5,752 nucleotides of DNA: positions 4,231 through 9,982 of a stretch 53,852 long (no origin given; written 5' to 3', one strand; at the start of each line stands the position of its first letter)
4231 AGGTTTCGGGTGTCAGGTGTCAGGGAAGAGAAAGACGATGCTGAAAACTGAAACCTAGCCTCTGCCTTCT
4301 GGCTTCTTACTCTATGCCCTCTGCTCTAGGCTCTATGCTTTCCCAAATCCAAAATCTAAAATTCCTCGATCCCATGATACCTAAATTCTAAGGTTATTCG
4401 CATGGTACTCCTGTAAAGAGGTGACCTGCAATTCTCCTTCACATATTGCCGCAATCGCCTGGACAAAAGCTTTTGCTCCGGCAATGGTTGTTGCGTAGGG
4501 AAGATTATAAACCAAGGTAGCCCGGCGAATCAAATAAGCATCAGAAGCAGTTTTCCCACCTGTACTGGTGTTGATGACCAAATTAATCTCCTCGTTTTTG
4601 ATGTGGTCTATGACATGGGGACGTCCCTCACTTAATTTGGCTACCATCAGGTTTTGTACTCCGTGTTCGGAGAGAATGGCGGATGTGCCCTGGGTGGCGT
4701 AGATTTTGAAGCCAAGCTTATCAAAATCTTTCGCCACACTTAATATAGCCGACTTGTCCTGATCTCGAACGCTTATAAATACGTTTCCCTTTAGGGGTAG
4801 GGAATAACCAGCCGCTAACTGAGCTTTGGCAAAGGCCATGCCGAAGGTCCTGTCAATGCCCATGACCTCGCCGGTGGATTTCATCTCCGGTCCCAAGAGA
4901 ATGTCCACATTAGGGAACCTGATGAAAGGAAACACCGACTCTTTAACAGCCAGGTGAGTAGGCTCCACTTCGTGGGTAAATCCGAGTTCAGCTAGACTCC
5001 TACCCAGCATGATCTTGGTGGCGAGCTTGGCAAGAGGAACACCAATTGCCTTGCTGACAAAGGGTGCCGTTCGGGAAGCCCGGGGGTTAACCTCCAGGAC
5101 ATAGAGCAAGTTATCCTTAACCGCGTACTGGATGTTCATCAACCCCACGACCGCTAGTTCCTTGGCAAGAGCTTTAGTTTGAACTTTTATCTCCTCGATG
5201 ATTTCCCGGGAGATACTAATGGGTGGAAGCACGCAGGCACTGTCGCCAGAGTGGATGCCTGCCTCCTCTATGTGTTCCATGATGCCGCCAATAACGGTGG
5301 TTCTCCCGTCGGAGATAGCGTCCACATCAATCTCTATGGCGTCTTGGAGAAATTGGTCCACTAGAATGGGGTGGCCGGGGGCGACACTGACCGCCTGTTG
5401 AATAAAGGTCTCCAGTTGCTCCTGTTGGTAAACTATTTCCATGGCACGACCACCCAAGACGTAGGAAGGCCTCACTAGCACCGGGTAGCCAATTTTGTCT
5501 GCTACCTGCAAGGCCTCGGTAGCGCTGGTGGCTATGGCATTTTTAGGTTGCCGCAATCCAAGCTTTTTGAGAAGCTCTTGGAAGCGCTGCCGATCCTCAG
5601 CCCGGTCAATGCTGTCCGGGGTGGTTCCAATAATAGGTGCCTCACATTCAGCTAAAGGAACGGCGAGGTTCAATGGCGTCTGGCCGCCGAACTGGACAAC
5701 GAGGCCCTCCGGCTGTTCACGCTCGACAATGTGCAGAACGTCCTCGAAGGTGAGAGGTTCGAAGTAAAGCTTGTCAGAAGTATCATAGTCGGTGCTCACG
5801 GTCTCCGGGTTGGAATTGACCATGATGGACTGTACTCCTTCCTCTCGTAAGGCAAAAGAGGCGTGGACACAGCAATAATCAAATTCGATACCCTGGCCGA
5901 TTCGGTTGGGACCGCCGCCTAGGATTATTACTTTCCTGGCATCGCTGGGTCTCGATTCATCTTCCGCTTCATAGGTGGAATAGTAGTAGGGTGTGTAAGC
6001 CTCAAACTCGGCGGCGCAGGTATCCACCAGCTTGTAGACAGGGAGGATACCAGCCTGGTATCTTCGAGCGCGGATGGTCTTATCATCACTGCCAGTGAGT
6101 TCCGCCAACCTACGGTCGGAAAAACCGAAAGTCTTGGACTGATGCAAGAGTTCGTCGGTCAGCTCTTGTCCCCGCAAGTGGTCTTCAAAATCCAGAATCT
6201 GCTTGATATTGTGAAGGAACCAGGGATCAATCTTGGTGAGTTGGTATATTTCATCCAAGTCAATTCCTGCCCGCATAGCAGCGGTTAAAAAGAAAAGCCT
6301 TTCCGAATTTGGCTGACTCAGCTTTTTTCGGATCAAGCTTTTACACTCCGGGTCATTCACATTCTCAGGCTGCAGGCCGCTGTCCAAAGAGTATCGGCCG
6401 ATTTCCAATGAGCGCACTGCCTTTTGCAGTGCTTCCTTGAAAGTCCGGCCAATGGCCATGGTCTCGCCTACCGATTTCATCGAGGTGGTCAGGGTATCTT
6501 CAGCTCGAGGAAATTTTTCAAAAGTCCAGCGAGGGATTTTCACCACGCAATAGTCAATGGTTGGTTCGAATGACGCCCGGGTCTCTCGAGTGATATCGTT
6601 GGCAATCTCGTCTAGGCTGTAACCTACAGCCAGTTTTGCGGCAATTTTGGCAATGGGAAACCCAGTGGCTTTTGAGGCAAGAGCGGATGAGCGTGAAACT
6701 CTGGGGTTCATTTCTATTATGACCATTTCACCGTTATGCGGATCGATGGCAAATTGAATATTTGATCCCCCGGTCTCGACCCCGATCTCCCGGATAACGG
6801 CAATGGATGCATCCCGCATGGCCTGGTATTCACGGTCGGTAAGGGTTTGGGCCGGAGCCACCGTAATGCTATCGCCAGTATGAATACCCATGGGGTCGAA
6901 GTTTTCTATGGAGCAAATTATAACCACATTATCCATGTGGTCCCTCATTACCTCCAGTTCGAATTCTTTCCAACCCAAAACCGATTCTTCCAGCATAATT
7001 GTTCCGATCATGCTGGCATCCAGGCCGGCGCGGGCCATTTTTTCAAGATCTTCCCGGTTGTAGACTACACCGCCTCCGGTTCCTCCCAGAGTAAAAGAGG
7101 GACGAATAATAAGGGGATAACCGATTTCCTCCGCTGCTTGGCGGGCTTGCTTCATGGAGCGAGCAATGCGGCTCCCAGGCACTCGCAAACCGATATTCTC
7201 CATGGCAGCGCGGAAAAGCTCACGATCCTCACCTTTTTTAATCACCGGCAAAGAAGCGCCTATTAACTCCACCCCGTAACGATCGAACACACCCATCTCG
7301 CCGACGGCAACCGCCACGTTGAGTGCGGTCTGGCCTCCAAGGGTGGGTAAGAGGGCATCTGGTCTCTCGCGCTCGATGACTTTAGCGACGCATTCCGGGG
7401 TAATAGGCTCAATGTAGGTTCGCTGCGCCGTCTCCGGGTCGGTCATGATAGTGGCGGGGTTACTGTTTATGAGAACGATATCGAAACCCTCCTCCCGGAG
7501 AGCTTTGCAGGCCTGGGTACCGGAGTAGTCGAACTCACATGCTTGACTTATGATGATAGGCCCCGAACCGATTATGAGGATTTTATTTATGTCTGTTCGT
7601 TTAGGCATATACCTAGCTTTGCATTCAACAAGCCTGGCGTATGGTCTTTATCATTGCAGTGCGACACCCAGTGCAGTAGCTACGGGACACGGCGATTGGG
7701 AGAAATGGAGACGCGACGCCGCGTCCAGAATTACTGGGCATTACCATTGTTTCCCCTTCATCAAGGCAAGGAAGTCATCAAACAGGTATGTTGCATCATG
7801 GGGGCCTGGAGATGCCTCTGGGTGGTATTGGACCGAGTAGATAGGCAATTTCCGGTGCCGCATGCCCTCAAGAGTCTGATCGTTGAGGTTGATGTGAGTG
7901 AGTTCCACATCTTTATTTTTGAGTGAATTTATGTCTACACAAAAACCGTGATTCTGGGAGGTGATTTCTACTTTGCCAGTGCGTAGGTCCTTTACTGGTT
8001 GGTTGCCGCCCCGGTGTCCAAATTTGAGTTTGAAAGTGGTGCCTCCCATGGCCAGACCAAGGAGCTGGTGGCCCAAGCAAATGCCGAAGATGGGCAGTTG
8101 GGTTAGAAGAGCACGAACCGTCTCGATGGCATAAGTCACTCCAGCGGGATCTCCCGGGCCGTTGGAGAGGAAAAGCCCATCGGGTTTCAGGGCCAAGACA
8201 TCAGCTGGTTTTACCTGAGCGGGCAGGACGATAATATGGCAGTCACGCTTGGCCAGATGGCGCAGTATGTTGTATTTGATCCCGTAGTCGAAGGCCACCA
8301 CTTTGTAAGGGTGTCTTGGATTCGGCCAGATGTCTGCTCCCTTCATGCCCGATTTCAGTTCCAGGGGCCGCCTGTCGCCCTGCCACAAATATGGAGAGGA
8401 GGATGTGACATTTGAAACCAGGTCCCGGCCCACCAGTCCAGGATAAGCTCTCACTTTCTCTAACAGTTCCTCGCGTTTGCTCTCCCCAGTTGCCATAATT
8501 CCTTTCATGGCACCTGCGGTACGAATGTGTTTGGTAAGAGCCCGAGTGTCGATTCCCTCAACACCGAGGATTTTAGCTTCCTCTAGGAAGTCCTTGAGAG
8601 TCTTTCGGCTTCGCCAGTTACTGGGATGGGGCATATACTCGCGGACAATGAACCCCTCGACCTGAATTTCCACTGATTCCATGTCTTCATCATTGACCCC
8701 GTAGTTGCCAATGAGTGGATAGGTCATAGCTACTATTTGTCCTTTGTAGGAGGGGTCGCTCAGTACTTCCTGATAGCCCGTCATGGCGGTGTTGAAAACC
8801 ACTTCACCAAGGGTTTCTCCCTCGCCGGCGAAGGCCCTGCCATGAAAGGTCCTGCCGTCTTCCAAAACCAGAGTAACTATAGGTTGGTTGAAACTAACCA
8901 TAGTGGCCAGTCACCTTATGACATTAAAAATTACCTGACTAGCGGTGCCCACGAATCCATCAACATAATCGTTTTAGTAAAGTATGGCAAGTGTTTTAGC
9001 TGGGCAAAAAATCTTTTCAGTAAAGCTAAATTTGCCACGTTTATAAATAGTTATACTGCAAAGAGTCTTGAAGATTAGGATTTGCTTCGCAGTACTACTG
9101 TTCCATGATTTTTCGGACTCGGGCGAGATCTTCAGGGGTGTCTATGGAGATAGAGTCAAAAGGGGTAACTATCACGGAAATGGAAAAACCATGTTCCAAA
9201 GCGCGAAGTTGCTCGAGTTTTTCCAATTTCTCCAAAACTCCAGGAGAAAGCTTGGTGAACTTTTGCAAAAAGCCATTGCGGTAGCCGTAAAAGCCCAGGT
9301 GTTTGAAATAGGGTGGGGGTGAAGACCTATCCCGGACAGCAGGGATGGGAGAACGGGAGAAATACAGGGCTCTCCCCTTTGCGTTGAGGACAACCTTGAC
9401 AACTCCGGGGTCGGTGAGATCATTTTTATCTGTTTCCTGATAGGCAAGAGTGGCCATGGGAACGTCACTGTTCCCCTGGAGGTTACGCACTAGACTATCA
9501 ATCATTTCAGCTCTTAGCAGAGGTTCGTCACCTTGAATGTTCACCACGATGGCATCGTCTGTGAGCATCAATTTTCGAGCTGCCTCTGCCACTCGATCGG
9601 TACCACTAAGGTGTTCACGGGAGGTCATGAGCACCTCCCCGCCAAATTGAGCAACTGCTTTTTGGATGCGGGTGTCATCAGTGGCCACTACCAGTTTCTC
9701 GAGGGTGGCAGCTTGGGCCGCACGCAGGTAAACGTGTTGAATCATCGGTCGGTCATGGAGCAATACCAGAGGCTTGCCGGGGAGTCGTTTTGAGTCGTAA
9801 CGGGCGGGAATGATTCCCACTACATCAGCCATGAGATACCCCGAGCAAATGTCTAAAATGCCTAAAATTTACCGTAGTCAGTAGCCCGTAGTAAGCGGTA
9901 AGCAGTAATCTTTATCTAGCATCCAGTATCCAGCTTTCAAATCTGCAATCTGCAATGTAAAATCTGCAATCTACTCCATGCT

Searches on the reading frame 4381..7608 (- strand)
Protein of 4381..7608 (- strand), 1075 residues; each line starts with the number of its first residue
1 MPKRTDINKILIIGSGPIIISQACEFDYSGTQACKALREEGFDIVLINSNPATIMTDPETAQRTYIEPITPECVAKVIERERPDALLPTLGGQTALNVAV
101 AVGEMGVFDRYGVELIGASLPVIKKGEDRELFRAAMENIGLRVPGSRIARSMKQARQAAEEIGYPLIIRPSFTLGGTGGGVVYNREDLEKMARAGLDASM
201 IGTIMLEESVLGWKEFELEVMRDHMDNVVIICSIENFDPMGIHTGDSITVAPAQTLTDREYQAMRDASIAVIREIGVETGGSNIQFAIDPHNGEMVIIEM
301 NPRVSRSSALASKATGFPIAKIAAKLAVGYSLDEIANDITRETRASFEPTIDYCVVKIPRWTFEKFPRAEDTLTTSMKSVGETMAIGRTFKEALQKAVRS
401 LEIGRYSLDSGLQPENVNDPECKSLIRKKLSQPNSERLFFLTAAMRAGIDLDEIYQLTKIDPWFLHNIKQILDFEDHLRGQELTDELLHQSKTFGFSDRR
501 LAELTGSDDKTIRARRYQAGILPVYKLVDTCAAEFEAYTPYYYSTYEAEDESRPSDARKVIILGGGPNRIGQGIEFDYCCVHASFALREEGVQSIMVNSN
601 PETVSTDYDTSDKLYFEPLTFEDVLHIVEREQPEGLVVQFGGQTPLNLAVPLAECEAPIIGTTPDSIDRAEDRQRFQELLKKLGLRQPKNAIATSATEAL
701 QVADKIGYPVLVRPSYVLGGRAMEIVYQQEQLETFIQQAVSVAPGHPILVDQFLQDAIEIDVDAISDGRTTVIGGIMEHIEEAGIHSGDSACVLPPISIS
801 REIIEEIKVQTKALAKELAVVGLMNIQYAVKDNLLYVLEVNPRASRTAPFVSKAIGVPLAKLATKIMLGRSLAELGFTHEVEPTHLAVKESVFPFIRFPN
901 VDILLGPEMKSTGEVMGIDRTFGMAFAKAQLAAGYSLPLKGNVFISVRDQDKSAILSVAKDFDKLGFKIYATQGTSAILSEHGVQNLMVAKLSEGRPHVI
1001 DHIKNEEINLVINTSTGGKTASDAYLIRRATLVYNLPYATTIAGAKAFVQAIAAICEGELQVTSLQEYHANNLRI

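Call 28: search_protein_families(library=pfam, proteins=[window:4381-7608:-], max_evalue=0.00001)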
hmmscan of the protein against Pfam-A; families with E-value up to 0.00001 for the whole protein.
window:4381-7608:- (1075 aa): 11 families
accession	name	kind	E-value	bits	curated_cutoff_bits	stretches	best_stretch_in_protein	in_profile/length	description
PF02786.22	CPSase_L_D2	-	1.6e-111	371.3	19.8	2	128-334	1-210/211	Carbamoyl-phosphate synthase L chain, ATP binding domain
PF25596.1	CPSase_L_D1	-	9.8e-97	319.4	27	2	557-668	2-117/118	Carbamoyl phosphate synthase preATP-grasp domain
PF02787.25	CPSase_L_D3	-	3.2e-27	94.8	26.6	1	428-505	1-80/80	Carbamoyl-phosphate synthetase large chain, oligomerisation domain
PF02142.27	MGS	-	4.3e-22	78.5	24.1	1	955-1040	2-94/94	MGS-like domain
PF02222.28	ATP-grasp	-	7.4e-18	65.3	27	1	679-844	2-163/179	ATP-grasp domain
PF07478.18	Dala_Dala_lig_C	-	1.2e-14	54.8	24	1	698-843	27-175/204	D-ala D-ala ligase C-terminus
PF02655.19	ATP-grasp_3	-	1.1e-09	39.1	23.2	0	671-844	2-157/160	ATP-grasp domain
PF15632.11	ATPgrasp_Ter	-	2e-09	37.8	29.1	0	810-870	52-111/131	ATP-grasp in the biosynthetic pathway with Ter operon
PF13549.11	ATP-grasp_5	-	4.6e-08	33.1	27.6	0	674-712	13-51/221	ATP-grasp domain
PF08443.16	RimK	-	1.3e-07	31.8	21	0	670-861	1-182/188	RimK-like ATP-grasp domain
PF13535.11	ATP-grasp_4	-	4.2e-06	26.9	27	0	163-303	2-151/160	ATP-grasp domain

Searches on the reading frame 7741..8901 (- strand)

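Call 28: search_protein_families(library=pfam, proteins=[window:7741-8901:-], max_evalue=0.00001)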
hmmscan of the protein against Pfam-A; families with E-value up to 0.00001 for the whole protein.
window:7741-8901:- (386 aa): 3 families
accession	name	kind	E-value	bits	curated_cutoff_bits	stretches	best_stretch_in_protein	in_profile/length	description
PF00988.28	CPSase_sm_chain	-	5.6e-56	188.2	27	1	11-135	1-125/126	Carbamoyl-phosphate synthase small chain, CPSase domain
PF00117.34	GATase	-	4.3e-53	180.3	22.8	1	203-379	2-189/190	Glutamine amidotransferase class-I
PF07722.19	Peptidase_C26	-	4.1e-08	33.7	20.5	1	263-362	100-219/219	Peptidase C26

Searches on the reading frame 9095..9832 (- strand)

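Call 28: search_protein_families(library=pfam, proteins=[window:9095-9832:-], max_evalue=0.00001)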
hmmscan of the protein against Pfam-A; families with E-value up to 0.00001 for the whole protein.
window:9095-9832:- (245 aa): 2 families
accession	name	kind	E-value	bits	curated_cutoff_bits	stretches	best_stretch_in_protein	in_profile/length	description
PF02348.25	CTP_transf_3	-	1.6e-59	201.8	22.6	1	5-216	1-215/217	Cytidylyltransferase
PF12804.13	NTP_transf_3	-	3.7e-10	40.6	27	1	20-153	16-128/160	MobA-like NTP transferase domain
